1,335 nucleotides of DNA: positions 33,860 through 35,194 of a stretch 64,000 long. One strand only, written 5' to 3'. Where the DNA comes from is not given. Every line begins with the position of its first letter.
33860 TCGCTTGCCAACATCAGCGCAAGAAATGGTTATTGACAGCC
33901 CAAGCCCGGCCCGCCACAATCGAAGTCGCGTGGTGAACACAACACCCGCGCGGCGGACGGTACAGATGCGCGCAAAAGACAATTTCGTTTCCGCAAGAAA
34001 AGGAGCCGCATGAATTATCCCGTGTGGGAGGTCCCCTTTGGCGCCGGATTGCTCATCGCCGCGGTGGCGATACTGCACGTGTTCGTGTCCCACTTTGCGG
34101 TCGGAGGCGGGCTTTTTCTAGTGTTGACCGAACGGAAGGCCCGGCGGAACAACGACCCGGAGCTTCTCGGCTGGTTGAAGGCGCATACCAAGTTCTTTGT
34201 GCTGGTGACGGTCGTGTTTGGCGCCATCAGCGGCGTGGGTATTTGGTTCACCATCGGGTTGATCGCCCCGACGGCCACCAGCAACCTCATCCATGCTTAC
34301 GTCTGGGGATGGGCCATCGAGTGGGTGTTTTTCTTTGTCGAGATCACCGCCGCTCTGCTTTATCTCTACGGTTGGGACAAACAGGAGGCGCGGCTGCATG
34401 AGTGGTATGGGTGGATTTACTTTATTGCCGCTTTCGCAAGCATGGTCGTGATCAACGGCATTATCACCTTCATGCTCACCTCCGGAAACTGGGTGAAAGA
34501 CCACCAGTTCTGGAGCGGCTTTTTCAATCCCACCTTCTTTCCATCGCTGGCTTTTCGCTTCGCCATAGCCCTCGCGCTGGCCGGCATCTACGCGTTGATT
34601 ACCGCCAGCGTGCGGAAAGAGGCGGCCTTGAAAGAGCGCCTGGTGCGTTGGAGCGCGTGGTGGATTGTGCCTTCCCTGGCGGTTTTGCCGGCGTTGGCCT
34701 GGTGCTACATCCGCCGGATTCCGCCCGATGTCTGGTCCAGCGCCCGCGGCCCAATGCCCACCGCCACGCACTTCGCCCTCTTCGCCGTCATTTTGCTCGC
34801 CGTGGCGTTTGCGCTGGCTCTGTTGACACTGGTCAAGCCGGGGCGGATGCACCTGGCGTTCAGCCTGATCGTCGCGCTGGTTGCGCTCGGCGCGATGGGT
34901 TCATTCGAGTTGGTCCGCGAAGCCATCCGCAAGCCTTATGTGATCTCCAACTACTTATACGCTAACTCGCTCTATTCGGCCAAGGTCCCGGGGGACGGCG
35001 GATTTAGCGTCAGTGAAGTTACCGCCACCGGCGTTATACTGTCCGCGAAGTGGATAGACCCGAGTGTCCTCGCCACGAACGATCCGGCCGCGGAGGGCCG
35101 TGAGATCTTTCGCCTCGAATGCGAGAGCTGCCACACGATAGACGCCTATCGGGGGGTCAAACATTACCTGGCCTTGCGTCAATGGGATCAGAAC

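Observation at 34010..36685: Uncharacterised cytochrome bd-like module: CydA-like protein fused to di-haem cytochrome c plus a paralogous CydA'-like subunit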

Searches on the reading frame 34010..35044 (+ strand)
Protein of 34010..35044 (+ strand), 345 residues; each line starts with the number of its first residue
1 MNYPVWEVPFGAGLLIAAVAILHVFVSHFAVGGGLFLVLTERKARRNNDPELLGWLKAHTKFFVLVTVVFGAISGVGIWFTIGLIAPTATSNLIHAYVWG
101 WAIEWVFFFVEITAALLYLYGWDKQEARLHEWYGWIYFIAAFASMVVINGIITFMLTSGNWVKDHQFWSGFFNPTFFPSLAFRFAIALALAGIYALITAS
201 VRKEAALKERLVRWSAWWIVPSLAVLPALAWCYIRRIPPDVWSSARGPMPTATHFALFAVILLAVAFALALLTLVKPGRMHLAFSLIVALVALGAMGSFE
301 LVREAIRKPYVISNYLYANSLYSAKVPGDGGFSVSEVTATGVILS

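Call 45: search_solved_structures(query=A5, max_evalue=1, show_alignments=2)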
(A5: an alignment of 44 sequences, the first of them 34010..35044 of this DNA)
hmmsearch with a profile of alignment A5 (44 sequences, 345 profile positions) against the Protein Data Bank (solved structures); distinct sequences matched with E-value up to 1: 3.
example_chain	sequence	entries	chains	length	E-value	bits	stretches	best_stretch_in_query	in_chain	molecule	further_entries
5doq_A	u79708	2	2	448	1.2e-08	38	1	17-291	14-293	Bd-type quinol oxidase subunit I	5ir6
9r2g_A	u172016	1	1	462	0.0014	21.3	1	23-194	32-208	Cytochrome bd menaquinol oxidase subunit I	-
3r77_A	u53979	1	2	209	0.33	13.5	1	159-210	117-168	Probable isochorismatase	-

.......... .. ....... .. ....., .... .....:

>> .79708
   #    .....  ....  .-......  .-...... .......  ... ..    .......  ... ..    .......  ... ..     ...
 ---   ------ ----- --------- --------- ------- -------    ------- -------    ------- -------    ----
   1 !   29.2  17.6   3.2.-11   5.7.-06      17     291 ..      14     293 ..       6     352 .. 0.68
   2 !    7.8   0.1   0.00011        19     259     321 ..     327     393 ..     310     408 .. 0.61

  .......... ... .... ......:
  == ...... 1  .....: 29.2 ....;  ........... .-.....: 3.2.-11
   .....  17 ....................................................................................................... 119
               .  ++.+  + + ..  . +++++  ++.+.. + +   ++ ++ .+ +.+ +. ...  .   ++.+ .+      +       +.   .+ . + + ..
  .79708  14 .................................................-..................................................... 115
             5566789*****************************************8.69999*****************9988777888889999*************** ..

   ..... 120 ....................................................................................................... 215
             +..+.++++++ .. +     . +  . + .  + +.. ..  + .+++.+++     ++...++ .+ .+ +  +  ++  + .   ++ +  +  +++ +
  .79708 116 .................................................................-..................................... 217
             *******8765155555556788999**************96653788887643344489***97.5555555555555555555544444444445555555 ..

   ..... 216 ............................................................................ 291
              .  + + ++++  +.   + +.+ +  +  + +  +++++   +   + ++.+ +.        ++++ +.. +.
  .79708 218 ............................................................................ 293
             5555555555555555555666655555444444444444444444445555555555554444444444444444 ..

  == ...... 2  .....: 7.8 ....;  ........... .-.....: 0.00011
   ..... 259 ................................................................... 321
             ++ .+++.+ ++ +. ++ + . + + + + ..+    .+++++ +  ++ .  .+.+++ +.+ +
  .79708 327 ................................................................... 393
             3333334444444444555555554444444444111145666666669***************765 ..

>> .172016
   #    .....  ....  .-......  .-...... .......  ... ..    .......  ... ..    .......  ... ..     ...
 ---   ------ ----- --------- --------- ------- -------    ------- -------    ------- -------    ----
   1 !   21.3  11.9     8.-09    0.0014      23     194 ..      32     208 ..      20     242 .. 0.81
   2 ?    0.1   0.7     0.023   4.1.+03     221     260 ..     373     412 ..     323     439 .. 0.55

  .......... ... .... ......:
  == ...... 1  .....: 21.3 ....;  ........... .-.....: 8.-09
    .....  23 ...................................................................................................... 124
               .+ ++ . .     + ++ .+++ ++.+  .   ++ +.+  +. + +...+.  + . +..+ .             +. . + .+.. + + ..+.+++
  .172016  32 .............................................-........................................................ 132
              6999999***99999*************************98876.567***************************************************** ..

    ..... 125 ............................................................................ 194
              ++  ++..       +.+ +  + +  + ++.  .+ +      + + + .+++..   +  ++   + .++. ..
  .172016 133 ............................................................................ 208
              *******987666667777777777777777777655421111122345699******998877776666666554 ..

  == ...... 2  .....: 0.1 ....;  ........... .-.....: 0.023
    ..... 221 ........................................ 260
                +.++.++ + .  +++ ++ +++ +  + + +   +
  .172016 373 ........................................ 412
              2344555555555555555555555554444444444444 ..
